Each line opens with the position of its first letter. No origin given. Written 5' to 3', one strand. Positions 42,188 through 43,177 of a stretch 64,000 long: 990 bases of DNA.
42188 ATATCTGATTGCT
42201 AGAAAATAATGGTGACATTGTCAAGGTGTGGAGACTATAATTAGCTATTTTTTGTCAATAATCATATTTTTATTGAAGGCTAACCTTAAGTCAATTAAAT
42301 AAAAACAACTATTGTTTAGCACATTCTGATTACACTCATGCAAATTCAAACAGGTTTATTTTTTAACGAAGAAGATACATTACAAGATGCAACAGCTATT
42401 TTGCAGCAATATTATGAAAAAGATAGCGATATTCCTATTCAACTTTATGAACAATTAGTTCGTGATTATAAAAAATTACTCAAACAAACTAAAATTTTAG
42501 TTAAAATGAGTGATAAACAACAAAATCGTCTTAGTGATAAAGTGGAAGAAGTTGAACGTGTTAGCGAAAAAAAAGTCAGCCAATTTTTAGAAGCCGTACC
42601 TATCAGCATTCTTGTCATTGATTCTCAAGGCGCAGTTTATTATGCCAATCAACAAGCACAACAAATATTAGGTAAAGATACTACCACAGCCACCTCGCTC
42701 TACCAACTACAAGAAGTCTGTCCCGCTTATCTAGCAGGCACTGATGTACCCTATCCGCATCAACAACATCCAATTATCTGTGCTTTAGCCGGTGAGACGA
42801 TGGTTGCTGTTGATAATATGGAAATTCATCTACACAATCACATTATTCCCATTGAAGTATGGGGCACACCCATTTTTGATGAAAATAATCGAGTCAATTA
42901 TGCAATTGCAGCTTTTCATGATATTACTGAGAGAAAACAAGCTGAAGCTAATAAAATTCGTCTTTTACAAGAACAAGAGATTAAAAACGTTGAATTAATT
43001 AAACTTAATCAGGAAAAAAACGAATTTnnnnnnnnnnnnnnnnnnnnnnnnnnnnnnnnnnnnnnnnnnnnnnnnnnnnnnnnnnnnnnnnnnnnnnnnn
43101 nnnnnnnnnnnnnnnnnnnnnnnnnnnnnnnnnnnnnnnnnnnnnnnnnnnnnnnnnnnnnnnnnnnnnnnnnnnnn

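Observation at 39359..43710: A kinase cassette is present twice: a 770-nt perfectly identical 3' block, a ~94 % identical 5' block, and a clean in-frame 402-nt PAS-domain indel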

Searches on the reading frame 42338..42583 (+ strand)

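Call 26: search_protein_families(library=pfam, proteins=[window:42338-42583:+], max_evalue=1)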
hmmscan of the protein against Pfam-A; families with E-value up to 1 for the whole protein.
seq(82 aa): 4 families
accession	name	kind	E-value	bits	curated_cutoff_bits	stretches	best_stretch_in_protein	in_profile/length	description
PF17561.7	TssO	-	0.0045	17.6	29.2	1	12-73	85-145/148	Type VI secretion system, TssO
PF00615.24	RGS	-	0.014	16.2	23.9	1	11-63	43-94/117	Regulator of G protein signaling domain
PF12491.13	ApoB100_C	-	0.26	11.7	27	0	36-57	9-30/57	Apolipoprotein B100 C terminal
PF06103.16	DUF948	-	0.35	11.5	37.2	1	37-77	35-75/89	Bacterial protein of unknown function (DUF948)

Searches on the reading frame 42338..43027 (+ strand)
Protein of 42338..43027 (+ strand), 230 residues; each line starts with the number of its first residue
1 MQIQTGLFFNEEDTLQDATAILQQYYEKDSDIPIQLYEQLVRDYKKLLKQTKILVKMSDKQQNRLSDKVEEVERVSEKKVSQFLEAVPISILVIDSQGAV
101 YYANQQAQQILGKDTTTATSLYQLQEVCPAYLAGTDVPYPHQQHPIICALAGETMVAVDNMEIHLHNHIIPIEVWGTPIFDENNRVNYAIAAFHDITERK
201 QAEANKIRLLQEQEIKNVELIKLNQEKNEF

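Call 27: find_related_loci(query=window:42338-43027:+, collection=metagenome_contigs, flank=7000)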
Query seq(230 aa) (230 aa) in metagenome_contigs; peptide patterns used: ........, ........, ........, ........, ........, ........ (x = any residue, [..] = any of these).
115 stretches matched a pattern; 4 encode a relative of the query (tblastn E <= 1e-3); 4 distinct loci.
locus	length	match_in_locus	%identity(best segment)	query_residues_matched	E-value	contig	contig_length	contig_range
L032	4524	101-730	51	7-217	5e-67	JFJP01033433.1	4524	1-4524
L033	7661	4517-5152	49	7-203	2e-58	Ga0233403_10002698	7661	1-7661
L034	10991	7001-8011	48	7-209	6e-58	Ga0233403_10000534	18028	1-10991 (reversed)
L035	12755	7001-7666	44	6-214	5e-49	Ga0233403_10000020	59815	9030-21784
